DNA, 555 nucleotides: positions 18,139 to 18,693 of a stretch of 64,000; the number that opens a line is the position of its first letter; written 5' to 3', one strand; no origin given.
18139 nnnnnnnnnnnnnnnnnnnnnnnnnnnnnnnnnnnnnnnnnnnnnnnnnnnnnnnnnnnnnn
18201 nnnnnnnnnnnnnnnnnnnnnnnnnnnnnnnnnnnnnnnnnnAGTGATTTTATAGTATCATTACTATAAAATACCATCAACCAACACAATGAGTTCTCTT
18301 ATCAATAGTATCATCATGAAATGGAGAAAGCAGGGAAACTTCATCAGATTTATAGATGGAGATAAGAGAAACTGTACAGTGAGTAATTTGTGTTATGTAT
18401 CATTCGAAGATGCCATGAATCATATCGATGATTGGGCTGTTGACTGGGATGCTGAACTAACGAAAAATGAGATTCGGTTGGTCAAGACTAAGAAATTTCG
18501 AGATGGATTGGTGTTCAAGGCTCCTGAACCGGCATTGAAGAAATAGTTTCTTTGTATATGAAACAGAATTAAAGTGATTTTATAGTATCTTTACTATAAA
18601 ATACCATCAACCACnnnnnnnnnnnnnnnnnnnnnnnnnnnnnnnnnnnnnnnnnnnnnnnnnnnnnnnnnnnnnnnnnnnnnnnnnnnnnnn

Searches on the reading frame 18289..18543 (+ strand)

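Call 56: search_protein_families(library=pfam, proteins=[window:18289-18543:+], max_evalue=0.01)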
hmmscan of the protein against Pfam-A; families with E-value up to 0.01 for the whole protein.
window:18289-18543:+ (85 aa): 1 family
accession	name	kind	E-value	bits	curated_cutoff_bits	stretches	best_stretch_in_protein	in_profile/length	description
PF13392.12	HNH_3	-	5.2e-05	23.2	24.8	1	18-40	20-42/46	HNH endonuclease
